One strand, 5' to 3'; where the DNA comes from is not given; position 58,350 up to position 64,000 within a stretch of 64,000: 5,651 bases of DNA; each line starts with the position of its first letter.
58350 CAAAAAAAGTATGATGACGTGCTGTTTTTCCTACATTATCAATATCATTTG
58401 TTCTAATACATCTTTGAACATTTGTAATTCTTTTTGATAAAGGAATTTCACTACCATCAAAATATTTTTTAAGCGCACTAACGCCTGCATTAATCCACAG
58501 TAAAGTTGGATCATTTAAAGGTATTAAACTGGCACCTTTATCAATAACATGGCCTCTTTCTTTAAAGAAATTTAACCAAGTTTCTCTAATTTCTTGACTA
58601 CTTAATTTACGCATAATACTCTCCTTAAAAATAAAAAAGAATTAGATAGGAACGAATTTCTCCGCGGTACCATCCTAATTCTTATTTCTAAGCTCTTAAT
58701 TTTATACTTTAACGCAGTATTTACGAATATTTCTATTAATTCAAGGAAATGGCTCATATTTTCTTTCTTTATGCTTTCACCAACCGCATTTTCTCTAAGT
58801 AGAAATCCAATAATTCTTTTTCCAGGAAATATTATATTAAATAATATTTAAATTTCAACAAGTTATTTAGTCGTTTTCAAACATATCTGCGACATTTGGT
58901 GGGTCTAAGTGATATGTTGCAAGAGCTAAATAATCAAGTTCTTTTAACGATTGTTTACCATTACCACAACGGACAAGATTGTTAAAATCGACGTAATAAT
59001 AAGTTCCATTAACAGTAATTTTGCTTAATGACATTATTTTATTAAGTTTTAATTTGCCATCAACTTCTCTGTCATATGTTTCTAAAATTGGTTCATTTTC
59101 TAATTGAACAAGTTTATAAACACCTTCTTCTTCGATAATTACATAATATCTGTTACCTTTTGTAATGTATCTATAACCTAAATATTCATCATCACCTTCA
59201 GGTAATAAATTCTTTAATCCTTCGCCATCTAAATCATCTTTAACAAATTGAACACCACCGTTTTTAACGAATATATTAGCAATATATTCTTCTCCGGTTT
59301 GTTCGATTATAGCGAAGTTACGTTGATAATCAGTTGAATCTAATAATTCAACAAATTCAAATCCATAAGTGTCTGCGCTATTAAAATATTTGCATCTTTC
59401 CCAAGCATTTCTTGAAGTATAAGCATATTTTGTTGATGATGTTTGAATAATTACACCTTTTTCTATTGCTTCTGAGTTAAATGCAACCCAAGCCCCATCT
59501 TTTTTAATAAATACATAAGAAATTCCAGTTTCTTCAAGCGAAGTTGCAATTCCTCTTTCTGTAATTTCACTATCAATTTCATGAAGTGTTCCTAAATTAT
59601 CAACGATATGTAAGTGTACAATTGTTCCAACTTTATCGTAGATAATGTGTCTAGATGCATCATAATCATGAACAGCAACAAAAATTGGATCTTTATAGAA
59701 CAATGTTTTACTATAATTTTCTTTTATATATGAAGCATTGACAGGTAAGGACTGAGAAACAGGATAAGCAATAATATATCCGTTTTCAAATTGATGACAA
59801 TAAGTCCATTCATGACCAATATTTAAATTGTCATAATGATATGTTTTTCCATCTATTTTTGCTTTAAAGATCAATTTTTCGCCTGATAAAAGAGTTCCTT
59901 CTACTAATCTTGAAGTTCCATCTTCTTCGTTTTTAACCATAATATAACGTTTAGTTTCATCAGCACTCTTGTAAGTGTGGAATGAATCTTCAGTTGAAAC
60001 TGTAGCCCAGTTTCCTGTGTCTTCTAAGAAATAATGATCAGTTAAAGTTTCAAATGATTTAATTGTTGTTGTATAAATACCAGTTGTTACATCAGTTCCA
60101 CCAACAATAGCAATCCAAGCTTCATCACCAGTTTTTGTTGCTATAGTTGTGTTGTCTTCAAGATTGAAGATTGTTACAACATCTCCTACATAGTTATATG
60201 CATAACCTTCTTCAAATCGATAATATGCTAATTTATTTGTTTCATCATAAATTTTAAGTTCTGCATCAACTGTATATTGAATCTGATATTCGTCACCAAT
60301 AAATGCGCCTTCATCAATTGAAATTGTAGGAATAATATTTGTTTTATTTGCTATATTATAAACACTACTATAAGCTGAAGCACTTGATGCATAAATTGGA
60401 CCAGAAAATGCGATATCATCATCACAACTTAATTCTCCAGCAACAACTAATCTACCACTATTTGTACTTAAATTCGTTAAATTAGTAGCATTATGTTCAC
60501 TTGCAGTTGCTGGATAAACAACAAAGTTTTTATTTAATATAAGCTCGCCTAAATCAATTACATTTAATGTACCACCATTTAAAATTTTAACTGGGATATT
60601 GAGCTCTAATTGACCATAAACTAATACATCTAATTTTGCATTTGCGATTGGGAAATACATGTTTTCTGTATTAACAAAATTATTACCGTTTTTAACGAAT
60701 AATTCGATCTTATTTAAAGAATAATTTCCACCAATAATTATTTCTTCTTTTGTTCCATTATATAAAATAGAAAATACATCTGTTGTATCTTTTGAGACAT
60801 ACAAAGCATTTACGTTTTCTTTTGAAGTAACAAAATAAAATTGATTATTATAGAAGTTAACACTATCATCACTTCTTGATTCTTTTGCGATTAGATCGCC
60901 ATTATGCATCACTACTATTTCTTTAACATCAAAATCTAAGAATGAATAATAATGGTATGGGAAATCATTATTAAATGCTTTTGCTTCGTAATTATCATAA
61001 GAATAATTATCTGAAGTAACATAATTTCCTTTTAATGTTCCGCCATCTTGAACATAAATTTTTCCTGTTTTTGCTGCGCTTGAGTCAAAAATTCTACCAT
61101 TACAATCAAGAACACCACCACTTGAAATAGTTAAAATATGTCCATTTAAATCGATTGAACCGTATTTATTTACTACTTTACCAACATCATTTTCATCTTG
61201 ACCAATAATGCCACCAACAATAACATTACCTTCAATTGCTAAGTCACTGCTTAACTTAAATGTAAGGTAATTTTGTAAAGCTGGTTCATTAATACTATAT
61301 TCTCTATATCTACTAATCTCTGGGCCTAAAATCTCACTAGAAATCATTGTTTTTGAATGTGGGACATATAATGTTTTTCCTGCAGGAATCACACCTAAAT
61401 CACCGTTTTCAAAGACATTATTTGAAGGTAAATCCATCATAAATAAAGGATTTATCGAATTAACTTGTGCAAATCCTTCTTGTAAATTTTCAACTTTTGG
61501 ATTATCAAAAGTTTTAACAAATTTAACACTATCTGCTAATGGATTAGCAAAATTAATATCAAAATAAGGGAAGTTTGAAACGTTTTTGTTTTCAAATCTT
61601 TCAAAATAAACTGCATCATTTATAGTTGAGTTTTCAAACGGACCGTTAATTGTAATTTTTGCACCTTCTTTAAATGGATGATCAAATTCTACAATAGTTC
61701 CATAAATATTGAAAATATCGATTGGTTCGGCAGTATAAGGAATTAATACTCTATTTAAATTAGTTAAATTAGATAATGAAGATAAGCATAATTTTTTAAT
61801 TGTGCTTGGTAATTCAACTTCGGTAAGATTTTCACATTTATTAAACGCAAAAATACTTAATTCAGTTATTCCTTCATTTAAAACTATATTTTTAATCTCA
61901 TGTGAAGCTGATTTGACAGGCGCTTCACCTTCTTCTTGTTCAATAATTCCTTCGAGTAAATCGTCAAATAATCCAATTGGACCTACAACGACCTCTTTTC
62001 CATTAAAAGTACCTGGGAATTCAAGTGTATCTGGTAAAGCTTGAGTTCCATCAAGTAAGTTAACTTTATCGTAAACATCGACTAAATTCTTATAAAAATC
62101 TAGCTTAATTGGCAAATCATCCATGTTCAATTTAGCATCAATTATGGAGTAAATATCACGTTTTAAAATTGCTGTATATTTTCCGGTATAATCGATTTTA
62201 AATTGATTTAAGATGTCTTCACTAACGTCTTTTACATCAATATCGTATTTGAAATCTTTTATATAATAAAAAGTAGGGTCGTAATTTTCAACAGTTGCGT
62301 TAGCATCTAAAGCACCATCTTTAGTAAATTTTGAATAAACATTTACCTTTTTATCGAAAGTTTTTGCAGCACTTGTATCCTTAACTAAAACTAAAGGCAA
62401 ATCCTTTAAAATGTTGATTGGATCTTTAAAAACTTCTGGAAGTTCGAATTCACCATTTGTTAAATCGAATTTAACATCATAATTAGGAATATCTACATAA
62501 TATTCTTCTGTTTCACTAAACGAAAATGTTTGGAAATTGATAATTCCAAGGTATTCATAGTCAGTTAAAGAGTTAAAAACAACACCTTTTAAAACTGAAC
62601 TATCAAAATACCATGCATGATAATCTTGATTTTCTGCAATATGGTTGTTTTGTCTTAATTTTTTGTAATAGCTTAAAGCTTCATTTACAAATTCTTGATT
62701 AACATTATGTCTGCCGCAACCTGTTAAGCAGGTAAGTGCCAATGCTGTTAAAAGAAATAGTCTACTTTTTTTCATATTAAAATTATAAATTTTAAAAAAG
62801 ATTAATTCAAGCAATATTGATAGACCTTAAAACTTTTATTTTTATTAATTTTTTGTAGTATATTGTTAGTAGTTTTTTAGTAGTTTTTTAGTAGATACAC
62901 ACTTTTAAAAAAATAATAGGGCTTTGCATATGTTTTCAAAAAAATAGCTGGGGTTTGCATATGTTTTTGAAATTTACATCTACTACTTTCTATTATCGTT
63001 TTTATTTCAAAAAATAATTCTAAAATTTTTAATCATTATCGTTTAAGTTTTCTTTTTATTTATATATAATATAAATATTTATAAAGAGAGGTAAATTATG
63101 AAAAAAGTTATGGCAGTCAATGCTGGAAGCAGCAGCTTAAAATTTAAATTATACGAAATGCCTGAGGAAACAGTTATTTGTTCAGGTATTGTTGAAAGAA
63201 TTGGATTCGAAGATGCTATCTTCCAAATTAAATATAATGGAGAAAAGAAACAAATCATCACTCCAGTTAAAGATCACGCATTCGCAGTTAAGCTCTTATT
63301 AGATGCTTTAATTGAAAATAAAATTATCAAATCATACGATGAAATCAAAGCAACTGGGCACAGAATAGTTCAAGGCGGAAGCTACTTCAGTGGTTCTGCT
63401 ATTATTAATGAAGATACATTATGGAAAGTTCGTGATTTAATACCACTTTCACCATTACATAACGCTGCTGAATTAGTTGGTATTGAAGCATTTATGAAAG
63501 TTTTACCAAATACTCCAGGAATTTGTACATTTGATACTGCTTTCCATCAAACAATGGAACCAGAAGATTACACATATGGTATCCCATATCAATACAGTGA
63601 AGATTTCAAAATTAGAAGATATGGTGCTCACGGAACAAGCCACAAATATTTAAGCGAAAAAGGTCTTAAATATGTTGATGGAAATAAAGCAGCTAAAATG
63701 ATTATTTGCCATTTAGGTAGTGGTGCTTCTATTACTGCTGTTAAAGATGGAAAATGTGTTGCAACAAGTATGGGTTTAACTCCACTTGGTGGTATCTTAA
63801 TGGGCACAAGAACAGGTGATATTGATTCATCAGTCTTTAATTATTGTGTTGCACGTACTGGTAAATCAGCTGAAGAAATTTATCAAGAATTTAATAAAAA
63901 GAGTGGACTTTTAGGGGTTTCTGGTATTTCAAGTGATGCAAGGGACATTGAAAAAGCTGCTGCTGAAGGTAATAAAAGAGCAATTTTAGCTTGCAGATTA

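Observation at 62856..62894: Phased TAGTA(G/T/A) hexamer arrays: an 11-bp-periodic intergenic motif family at 7 loci in 64 kb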

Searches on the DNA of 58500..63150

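Call 85: search_rna_families(source=window, start=58500, end=63150, threshold=evalue, max_evalue=1)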
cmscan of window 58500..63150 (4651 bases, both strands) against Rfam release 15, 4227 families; matches with E-value up to 1: 1.
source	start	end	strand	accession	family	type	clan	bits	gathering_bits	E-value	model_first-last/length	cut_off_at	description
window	58645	58838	-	RF00230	T-box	Cis-reg; leader;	-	74.5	93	2.1e-15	1-219/219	no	T-box leader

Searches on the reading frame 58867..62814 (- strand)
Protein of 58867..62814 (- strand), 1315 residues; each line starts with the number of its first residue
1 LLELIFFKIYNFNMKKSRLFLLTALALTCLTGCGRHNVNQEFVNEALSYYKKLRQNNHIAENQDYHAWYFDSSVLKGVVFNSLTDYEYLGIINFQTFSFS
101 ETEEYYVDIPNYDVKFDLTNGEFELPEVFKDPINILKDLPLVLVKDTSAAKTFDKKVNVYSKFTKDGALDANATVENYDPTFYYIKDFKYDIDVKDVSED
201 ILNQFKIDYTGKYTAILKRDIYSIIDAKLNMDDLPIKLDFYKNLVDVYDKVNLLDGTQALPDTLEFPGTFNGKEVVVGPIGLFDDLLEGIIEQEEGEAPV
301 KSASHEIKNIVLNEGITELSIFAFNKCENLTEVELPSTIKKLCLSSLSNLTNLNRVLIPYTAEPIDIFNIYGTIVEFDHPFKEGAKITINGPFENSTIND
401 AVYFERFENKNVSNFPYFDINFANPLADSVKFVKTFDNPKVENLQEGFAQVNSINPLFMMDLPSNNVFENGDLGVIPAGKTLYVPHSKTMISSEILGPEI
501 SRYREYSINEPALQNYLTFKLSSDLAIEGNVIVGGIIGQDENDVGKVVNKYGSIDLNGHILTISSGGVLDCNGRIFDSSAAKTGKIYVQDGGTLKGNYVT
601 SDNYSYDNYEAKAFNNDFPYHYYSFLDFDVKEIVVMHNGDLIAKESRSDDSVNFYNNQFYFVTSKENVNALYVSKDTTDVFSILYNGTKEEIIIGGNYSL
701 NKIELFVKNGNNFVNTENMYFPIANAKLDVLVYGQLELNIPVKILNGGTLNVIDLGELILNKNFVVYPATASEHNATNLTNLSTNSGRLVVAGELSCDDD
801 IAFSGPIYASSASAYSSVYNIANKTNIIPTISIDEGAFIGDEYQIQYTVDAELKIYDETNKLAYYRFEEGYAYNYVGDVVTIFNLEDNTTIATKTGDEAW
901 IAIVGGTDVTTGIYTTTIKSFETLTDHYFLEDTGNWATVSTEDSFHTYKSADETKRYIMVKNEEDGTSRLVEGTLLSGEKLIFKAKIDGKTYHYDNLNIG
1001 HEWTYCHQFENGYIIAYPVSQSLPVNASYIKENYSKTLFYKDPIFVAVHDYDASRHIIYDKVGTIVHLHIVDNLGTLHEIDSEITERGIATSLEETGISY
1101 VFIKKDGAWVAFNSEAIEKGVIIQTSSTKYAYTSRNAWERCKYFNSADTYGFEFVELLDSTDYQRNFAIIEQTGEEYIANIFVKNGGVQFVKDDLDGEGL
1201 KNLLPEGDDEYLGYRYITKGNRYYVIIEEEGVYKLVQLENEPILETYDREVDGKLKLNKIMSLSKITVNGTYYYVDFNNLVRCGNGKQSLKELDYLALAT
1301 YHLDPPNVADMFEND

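Call 8: search_protein_families(library=pfam, proteins=[window:58867-62814:-])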
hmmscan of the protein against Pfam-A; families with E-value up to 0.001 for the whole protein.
window:58867-62814:- (1315 aa): 1 family
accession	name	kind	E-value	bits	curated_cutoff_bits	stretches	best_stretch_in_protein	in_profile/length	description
PF13306.12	LRR_5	-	2.6e-07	31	27.7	1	305-367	34-95/127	BspA type Leucine rich repeat region (6 copies)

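Call 34: search_protein_families(library=ncbifam, max_evalue=0.01, proteins=[window:58867-62814:-])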
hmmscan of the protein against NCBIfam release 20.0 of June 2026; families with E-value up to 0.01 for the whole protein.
window:58867-62814:- (1315 aa): 0 families

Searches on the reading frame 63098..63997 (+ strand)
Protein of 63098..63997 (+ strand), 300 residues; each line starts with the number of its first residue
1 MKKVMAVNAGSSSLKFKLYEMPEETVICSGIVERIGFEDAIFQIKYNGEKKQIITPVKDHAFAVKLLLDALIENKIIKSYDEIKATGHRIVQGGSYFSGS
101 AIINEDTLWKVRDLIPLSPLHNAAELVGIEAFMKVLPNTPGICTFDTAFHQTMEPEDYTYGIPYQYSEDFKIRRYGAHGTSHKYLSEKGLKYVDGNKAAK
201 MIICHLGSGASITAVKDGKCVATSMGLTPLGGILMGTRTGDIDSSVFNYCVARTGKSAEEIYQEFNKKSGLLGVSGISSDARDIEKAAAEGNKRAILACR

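Call 45: search_protein_families(library=pfam, max_evalue=0.01, proteins=[window:63098-63997:+])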
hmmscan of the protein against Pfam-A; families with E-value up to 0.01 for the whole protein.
window:63098-63997:+ (300 aa): 1 family
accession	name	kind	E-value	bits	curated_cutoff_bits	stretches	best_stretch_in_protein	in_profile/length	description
PF00871.23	Acetate_kinase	-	4.1e-111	371.9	22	1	3-298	1-300/392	Acetokinase family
